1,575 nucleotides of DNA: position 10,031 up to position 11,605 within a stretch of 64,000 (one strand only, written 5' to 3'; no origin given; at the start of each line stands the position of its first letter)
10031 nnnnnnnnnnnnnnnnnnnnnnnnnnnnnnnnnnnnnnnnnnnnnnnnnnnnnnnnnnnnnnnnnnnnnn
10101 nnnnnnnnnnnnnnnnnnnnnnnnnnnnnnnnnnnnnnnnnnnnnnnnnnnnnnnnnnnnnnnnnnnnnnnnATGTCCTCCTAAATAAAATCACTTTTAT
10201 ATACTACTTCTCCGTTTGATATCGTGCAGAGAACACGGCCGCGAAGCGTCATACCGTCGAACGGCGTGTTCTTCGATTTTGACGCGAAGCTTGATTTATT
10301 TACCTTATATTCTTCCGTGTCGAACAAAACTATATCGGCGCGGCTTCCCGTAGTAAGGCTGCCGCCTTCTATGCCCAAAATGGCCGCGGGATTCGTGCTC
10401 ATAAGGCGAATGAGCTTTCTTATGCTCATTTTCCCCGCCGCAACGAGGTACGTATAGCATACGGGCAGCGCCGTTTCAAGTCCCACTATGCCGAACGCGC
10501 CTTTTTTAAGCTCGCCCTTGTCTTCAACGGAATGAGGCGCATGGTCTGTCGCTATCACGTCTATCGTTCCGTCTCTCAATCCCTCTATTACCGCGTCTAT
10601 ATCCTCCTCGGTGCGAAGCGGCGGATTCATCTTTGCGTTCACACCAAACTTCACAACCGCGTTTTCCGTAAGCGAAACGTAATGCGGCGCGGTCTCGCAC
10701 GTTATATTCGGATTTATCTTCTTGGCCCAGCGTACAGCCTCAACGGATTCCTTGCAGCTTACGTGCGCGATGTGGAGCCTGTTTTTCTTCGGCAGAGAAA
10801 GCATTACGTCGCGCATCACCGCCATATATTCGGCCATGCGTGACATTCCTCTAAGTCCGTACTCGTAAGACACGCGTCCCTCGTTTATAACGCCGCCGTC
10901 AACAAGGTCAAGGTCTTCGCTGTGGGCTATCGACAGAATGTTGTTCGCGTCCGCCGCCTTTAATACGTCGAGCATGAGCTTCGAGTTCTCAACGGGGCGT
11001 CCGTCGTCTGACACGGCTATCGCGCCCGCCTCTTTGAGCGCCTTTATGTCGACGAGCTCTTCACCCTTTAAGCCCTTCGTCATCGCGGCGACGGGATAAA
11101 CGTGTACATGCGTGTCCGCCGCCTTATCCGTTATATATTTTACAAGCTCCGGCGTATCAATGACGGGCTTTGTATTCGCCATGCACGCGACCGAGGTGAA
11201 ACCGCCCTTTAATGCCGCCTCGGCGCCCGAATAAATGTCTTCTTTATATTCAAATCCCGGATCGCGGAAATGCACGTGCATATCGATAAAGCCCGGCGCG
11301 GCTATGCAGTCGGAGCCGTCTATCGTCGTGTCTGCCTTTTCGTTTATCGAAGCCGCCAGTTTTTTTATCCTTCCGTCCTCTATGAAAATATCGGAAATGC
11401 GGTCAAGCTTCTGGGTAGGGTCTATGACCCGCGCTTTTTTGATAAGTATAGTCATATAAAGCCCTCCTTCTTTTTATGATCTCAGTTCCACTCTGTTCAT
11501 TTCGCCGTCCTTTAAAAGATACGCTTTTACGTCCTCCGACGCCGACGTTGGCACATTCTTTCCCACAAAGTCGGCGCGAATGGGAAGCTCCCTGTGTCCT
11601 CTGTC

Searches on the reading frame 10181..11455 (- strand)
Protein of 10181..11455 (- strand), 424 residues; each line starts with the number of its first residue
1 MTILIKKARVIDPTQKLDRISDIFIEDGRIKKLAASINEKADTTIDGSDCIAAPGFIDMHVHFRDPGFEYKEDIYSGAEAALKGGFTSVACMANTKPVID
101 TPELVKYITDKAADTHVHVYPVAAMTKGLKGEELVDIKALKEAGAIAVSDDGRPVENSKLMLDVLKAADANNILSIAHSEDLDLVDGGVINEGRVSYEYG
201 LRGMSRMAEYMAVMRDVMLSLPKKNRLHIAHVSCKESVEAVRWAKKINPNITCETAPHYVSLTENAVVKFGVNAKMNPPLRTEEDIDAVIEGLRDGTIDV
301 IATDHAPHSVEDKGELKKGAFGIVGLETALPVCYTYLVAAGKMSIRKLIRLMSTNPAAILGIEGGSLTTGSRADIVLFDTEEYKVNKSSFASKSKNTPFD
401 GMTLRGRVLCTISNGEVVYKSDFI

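Call 80: search_protein_families(library=pfam, proteins=[window:10181-11455:-], max_evalue=0.00001)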
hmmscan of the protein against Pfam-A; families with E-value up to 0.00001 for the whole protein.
window:10181-11455:- (424 aa): 3 families
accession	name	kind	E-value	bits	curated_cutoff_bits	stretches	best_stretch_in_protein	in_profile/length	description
PF01979.26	Amidohydro_1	-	2.6e-31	109.6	25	1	52-418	2-345/345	Amidohydrolase family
PF07969.17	Amidohydro_3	-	5.9e-14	52.8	29.7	1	337-419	401-472/472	Amidohydrolase family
PF12890.13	DHOase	-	6e-08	33.3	21.2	1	54-237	6-142/142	Dihydro-orotase-like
